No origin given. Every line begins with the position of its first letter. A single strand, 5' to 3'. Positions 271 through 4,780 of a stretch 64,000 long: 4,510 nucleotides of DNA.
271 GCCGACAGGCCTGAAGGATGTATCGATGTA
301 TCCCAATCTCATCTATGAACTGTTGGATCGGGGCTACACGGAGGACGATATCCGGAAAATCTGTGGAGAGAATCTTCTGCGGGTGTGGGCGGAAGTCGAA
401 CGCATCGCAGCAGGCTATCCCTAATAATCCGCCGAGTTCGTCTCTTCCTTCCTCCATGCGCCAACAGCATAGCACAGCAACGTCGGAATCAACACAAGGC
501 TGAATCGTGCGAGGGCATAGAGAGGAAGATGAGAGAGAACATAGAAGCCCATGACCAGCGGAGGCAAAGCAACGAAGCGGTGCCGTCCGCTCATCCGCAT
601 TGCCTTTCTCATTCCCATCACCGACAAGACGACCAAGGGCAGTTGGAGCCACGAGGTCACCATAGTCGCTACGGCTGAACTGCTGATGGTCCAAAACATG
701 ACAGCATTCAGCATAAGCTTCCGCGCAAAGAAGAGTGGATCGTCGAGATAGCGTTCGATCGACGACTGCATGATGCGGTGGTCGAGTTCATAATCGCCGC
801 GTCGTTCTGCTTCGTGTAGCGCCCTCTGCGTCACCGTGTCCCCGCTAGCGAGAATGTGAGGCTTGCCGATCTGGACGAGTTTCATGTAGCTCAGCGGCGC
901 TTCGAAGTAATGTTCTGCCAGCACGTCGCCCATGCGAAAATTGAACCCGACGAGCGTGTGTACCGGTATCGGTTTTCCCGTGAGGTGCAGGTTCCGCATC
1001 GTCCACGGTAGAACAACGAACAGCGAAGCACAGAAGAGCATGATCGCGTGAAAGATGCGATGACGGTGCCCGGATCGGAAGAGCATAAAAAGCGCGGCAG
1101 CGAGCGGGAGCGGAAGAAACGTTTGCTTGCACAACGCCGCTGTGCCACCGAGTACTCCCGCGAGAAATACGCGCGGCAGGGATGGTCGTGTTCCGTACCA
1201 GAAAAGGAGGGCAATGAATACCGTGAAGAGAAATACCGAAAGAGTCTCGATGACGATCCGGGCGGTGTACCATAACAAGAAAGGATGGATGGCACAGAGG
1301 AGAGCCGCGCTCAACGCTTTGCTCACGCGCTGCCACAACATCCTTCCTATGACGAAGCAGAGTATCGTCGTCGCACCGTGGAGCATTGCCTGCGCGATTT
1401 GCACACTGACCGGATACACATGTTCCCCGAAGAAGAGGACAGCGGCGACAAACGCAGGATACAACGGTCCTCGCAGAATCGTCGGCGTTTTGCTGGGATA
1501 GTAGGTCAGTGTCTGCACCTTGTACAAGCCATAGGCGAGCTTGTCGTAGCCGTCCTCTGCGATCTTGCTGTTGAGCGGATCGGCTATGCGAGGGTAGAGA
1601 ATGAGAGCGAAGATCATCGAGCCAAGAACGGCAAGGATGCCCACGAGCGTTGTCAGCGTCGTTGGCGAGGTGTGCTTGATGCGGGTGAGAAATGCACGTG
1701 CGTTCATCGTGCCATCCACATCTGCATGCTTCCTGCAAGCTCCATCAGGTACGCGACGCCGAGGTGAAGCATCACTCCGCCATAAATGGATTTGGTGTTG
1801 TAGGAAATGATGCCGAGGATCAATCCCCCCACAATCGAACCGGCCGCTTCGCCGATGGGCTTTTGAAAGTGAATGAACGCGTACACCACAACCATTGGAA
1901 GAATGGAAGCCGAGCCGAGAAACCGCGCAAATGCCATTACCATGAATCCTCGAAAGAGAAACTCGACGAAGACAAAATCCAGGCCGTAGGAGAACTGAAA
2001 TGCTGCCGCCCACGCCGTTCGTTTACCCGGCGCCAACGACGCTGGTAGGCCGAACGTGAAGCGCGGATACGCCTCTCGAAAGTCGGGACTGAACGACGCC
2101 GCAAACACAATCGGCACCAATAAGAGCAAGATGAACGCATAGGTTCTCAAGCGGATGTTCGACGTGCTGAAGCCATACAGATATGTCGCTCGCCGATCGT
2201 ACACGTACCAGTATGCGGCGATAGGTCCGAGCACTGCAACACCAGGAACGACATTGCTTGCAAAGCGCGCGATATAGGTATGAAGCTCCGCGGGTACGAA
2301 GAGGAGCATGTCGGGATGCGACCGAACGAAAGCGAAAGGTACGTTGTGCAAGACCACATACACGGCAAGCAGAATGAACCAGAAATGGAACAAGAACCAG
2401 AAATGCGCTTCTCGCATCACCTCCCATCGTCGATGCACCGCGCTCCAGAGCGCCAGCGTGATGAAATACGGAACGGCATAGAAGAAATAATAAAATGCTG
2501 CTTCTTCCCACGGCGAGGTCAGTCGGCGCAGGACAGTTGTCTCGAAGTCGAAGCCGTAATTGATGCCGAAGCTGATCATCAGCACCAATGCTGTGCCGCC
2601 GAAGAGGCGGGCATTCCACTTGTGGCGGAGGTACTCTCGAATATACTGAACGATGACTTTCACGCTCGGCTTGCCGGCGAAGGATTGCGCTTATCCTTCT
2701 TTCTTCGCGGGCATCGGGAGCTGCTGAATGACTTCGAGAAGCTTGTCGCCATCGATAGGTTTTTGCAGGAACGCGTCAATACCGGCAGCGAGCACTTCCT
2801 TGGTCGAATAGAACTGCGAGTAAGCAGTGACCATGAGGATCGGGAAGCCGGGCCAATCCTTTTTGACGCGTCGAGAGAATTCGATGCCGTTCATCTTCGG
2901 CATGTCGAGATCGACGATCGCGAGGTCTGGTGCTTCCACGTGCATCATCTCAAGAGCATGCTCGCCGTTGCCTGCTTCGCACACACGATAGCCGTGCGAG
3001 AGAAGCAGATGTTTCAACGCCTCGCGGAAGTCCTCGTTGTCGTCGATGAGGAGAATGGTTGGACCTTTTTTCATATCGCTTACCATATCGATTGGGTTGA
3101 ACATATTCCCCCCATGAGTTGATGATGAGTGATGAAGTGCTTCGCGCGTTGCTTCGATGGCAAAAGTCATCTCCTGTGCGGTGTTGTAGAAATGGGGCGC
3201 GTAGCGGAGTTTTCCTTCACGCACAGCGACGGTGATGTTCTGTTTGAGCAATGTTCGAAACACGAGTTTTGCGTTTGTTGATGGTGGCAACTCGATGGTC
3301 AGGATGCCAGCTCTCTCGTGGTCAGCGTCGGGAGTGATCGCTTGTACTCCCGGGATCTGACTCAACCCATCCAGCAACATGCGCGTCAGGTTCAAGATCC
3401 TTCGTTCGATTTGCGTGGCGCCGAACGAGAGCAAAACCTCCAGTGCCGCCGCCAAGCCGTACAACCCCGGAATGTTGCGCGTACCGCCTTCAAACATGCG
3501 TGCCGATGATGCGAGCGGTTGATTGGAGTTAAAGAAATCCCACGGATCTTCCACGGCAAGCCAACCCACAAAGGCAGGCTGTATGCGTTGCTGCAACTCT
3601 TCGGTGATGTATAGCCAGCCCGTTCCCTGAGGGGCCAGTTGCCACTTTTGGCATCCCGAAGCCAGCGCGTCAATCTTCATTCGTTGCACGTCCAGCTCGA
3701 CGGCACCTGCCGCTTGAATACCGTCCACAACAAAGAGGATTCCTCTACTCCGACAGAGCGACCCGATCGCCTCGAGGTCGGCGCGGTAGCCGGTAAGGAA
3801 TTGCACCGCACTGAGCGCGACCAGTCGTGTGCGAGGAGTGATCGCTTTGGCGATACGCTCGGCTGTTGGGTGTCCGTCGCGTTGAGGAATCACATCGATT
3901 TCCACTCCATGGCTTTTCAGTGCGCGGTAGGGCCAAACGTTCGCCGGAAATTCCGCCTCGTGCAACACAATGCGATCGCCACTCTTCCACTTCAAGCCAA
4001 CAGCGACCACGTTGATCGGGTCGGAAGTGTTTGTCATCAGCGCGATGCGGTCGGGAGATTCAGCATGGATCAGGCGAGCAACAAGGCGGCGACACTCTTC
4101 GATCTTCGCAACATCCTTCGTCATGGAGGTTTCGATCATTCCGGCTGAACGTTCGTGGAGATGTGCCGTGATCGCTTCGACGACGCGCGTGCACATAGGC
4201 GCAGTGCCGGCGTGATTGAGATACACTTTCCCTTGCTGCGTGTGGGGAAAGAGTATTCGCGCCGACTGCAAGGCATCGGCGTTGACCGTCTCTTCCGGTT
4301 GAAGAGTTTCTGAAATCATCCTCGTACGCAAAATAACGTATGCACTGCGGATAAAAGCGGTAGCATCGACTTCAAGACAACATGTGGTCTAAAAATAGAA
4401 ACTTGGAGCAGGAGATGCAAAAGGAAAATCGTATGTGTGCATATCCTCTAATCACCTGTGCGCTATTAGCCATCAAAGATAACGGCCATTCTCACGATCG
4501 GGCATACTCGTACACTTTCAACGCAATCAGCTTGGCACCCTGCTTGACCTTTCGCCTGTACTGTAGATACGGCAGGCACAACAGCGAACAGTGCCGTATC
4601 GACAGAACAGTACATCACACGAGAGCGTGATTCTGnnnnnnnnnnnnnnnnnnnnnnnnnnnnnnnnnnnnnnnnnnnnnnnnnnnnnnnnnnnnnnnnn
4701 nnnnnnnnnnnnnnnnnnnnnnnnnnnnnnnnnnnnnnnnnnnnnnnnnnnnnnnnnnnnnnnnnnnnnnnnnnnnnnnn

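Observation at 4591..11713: Flagellin-adjacent glyco-modification island built around an 1857-aa five-enzyme megaprotein (MT-GT8-GT2-GT4-GT4-TPR) and a GT2-TPR partner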

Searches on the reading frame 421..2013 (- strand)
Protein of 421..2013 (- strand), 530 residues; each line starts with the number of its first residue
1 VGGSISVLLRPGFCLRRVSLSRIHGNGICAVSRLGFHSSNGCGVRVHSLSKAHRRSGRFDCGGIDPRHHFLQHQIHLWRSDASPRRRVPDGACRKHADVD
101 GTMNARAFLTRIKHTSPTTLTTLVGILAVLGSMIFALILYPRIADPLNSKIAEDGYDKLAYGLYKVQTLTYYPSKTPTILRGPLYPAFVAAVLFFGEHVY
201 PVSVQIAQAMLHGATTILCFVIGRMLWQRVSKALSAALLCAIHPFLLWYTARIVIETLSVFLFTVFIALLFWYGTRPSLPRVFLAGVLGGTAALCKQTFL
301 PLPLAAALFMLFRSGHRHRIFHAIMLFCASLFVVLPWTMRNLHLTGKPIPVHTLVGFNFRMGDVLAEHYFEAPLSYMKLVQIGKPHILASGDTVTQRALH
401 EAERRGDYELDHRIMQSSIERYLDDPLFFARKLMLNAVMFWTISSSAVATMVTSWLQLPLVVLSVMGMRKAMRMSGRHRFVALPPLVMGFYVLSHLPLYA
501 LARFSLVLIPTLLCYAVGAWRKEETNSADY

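Call 9: search_protein_families(library=pfam, proteins=[window:421-2013:-], max_evalue=0.001)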
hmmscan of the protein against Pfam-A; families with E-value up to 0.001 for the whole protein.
window:421-2013:- (530 aa): 1 family
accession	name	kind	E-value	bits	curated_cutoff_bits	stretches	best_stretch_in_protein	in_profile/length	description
PF13231.12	PMT_2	-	9.6e-06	26.3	26.1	1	200-337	20-160/160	Dolichyl-phosphate-mannose-protein mannosyltransferase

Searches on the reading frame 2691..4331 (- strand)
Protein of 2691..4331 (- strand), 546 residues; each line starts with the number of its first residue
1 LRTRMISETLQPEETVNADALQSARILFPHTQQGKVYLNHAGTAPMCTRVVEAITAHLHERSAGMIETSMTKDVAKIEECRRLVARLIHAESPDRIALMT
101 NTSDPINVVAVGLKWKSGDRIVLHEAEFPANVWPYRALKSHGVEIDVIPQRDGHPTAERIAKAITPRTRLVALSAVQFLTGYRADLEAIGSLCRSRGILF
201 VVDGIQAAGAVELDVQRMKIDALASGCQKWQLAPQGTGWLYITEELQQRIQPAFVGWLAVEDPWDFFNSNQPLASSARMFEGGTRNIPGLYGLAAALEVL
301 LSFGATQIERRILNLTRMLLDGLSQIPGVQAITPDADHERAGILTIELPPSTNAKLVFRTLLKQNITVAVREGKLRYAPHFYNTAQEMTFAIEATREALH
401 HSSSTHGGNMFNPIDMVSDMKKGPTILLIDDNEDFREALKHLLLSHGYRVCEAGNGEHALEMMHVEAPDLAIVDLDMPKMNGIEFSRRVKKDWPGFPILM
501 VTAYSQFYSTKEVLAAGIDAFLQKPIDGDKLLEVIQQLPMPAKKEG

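Call 9: search_protein_families(library=pfam, proteins=[window:2691-4331:-], max_evalue=0.001)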
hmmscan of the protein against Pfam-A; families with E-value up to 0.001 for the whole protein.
window:2691-4331:- (546 aa): 6 families
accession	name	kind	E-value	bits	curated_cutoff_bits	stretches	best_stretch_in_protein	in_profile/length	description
PF00266.25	Aminotran_5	-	2.3e-66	224.7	21.5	1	36-374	1-339/371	Aminotransferase class-V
PF00072.30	Response_reg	-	1.2e-29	103.1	30.2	1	426-535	1-110/111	Response regulator receiver domain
PF01041.23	DegT_DnrJ_EryC1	-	9.3e-08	32.1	19.8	1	107-211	53-153/360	DegT/DnrJ/EryC1/StrS aminotransferase family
PF22580.2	KYNU_C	-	0.0001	22.7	27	1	308-393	1-88/90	Kynureninase C-terminal domain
PF00155.27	Aminotran_1_2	-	0.00028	20.6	19.7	0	73-213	40-196/361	Aminotransferase class I and II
PF01053.26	Cys_Met_Meta_PP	-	0.00063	18.8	27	1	115-211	88-181/381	Cys/Met metabolism PLP-dependent enzyme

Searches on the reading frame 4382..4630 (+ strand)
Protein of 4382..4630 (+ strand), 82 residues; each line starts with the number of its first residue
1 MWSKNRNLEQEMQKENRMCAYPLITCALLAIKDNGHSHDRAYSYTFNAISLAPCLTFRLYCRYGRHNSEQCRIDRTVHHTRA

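Call 9: search_protein_families(library=pfam, proteins=[window:4382-4630:+], max_evalue=0.001)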
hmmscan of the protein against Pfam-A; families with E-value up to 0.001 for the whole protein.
window:4382-4630:+ (82 aa): 0 families
